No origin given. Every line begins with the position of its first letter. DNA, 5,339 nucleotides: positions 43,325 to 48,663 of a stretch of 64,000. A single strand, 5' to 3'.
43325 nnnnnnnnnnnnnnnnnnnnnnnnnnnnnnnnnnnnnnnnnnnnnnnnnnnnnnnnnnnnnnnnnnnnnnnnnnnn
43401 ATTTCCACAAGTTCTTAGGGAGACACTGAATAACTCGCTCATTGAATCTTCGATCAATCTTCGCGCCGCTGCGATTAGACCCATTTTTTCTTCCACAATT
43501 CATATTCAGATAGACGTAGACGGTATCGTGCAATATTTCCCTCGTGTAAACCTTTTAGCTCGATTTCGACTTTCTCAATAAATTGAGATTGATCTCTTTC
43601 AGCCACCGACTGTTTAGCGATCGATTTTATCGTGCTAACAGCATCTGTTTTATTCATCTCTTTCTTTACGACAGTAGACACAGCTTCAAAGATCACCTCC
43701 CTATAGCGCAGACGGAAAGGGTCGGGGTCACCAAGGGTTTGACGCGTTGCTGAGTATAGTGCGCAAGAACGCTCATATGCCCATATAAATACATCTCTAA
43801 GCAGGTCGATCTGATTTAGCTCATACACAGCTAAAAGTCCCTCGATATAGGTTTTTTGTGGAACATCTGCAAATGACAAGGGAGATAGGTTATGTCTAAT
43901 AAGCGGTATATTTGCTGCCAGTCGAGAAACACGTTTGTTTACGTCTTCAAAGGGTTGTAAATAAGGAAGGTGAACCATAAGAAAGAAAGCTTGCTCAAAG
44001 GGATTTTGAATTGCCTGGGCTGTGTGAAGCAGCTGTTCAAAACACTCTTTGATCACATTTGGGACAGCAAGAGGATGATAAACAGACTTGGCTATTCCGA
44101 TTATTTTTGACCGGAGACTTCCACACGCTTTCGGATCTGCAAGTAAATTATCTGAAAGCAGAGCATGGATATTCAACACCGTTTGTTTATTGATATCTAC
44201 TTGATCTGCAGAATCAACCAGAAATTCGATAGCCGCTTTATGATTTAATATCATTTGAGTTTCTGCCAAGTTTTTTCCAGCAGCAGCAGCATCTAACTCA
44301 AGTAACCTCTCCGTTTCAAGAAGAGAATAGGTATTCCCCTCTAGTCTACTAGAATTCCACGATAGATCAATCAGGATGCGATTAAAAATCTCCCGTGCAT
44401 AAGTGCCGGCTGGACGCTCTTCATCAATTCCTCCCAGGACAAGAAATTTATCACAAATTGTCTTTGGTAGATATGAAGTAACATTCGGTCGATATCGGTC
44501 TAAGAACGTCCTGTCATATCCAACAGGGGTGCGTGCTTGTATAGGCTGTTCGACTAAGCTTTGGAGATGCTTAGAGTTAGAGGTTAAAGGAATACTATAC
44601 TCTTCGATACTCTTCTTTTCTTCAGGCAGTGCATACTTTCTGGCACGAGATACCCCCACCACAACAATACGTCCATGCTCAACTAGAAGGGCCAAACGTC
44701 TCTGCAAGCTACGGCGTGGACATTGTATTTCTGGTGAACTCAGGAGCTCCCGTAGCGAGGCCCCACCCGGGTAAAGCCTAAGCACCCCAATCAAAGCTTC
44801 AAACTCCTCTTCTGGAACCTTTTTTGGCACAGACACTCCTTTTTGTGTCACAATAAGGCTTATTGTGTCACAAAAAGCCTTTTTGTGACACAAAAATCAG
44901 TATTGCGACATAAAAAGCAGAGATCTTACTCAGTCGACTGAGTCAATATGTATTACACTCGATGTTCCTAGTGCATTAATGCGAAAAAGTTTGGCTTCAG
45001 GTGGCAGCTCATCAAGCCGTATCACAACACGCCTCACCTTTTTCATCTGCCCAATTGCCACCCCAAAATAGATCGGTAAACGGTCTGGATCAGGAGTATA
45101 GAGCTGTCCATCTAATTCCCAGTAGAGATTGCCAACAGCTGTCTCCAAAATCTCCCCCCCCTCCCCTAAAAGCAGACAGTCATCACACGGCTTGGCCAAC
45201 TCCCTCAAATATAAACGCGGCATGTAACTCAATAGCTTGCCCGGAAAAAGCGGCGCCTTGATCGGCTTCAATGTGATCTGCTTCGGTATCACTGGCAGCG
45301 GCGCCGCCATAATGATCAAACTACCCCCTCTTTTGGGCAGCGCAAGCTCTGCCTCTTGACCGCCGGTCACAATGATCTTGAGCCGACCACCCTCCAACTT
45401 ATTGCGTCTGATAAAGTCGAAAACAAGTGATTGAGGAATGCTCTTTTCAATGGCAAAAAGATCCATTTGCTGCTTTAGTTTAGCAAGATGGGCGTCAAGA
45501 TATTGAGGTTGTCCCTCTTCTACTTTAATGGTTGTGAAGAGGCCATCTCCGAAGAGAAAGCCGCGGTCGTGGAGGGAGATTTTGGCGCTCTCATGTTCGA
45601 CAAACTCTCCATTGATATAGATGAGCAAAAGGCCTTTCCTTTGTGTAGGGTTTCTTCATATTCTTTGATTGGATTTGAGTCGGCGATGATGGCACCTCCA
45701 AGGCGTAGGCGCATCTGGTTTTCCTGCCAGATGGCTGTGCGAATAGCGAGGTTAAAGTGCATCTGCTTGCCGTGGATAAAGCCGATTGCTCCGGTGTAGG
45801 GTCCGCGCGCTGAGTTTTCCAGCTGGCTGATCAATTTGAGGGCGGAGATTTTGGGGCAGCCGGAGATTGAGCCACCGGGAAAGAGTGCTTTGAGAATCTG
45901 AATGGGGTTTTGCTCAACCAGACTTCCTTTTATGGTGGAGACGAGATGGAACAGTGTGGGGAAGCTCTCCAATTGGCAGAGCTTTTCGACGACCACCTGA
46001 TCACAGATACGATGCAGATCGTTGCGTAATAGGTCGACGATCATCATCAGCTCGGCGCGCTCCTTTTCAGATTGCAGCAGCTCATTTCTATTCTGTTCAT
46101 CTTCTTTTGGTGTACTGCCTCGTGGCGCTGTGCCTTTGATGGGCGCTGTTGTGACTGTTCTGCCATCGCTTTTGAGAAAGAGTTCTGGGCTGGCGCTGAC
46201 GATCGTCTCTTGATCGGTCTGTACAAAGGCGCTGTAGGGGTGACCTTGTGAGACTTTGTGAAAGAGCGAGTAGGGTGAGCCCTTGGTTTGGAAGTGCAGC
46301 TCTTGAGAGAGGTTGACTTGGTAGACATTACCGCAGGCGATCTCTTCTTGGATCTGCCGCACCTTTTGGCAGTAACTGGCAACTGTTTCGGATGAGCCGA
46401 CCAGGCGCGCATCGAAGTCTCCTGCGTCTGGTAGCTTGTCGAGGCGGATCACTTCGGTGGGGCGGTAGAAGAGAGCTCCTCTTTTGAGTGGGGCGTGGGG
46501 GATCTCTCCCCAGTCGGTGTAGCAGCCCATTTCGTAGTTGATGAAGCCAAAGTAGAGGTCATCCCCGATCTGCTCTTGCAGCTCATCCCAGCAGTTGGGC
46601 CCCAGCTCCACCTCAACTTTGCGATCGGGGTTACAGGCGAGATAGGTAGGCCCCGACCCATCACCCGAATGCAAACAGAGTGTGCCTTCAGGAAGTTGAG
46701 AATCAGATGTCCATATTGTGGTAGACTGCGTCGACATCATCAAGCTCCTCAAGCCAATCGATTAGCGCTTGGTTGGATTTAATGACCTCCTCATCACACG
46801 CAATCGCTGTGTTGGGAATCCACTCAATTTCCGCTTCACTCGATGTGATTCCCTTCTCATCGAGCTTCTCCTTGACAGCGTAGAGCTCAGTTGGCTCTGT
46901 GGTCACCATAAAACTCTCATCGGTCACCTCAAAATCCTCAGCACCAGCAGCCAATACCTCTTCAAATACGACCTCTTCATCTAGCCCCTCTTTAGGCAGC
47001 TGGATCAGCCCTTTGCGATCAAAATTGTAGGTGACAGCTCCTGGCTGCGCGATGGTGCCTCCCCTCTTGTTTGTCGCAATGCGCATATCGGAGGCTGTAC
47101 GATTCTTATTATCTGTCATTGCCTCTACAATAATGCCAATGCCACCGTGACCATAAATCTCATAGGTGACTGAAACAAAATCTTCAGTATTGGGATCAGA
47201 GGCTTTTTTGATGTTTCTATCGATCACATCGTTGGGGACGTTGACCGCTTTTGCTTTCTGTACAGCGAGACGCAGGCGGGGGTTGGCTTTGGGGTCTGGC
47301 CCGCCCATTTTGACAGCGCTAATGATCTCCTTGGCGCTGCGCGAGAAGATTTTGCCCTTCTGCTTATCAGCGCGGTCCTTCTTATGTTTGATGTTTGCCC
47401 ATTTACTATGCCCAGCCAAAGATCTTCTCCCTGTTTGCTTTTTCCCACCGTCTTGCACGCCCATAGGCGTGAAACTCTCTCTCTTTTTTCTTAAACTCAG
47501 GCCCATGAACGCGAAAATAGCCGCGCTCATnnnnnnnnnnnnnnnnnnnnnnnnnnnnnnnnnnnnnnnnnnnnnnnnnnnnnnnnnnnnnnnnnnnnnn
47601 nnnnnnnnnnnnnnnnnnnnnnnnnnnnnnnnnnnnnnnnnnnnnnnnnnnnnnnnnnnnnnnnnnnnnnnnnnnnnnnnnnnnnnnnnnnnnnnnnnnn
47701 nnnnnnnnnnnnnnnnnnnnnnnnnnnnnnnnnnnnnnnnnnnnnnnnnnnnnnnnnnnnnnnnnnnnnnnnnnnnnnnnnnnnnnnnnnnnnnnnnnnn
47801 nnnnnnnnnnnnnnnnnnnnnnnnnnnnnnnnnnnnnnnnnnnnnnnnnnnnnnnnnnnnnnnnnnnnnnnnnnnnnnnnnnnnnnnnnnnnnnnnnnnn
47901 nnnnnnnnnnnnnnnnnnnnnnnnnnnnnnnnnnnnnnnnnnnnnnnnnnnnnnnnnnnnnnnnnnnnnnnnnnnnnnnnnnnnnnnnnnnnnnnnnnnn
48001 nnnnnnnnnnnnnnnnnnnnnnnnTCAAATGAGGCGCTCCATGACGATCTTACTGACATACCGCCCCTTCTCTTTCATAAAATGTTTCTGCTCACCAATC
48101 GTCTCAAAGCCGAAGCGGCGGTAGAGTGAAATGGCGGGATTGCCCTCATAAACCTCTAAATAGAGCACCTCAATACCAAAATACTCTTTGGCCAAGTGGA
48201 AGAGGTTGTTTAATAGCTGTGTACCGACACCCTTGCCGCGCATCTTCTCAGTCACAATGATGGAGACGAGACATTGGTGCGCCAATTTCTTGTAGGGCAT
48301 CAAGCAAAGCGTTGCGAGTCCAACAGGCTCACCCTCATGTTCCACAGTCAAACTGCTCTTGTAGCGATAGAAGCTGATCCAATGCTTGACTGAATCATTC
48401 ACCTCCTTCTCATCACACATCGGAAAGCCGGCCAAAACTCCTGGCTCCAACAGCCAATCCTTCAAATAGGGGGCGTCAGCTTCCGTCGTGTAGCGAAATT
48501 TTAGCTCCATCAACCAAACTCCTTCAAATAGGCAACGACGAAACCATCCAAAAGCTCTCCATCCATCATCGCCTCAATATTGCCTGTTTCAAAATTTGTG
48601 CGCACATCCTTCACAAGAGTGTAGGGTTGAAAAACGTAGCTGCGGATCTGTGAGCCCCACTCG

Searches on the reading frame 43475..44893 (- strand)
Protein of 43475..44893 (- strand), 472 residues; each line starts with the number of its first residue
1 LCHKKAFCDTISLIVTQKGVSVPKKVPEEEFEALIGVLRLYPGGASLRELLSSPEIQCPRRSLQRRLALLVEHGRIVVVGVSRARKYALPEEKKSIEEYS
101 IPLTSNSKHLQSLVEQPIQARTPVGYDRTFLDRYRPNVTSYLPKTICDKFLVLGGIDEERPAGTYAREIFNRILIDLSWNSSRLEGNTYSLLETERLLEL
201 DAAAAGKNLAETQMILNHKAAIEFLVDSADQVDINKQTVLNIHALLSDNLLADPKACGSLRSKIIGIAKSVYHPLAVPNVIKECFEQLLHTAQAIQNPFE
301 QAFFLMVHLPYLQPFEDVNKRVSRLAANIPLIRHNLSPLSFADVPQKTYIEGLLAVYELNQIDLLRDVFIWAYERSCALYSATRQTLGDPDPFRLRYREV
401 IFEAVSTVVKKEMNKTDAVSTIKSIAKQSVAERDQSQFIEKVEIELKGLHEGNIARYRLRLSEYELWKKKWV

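Call 12: search_protein_families(library=pfam, proteins=[window:43475-44893:-])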
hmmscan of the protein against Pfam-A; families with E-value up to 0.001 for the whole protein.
window:43475-44893:- (472 aa): 1 family
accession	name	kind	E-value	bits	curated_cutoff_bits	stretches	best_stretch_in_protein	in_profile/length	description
PF02661.23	Fic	-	2.2e-09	38.5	24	1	234-329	2-91/93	Fic/DOC family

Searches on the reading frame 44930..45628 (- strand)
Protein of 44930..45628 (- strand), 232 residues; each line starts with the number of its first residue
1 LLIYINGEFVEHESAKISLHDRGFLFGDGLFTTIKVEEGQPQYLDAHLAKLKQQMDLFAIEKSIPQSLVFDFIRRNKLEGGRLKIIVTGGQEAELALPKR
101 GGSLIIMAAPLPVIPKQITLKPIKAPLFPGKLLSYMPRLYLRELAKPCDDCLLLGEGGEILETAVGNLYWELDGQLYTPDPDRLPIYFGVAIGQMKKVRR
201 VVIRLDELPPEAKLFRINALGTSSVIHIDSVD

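Call 46: search_protein_families(library=pfam, max_evalue=0.000001, proteins=[window:44930-45628:-])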
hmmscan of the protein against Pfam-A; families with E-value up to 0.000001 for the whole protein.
window:44930-45628:- (232 aa): 1 family
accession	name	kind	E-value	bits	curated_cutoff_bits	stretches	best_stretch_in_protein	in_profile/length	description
PF01063.24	Aminotran_4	-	6e-20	72.5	28.5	1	29-183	1-170/223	Amino-transferase class IV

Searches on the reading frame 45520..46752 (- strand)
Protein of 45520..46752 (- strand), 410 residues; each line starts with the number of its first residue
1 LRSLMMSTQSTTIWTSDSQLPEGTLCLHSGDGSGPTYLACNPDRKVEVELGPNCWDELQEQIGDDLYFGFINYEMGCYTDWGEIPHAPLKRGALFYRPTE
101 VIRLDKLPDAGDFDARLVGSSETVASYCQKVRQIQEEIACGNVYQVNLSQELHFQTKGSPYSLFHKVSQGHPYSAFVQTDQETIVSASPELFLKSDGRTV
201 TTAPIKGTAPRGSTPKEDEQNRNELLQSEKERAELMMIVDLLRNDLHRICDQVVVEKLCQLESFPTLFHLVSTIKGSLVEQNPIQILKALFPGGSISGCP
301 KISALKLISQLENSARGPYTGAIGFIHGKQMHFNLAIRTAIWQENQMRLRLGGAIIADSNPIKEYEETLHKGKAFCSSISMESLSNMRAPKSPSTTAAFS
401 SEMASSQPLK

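Call 46: search_protein_families(library=pfam, max_evalue=0.000001, proteins=[window:45520-46752:-])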
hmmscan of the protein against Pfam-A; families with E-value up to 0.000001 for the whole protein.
window:45520-46752:- (410 aa): 1 family
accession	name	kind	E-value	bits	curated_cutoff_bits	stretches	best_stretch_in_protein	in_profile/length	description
PF00425.24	Chorismate_bind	-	3.4e-83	279.6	27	1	126-371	4-257/257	chorismate binding enzyme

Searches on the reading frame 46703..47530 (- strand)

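Call 47: search_protein_families(library=pfam, max_evalue=0.000001, proteins=[window:46703-47530:-])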
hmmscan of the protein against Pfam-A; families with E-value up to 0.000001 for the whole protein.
window:46703-47530:- (275 aa): 2 families
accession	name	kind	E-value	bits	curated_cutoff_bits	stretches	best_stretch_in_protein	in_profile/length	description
PF01709.26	Transcrip_reg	-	7.7e-55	185.4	27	1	120-273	3-160/160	TACO1/YebC second and third domain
PF20772.2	TACO1_YebC_N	-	5.6e-31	107.3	36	1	42-111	1-71/73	TACO1/YebC protein N-terminal domain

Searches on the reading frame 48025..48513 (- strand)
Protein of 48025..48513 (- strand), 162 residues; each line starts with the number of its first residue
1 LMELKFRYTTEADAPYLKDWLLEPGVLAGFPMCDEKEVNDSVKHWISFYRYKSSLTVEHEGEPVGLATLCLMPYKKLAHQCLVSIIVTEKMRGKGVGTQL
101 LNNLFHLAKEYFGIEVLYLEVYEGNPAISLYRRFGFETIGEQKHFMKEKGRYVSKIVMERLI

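Call 47: search_protein_families(library=pfam, max_evalue=0.000001, proteins=[window:48025-48513:-])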
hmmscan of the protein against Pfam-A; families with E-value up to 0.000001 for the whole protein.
window:48025-48513:- (162 aa): 4 families
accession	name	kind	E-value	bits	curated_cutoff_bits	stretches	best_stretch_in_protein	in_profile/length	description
PF00583.31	Acetyltransf_1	-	4e-16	59.8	20.7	1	36-136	18-116/116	Acetyltransferase (GNAT) family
PF13508.13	Acetyltransf_7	-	9.6e-13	48.8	27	1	56-137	7-83/84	Acetyltransferase (GNAT) domain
PF13420.13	Acetyltransf_4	-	6.7e-10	39.6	24.3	1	7-154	2-152/155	Acetyltransferase (GNAT) domain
PF13673.13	Acetyltransf_10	-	2e-07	31.4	23.6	1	57-144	36-115/128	Acetyltransferase (GNAT) domain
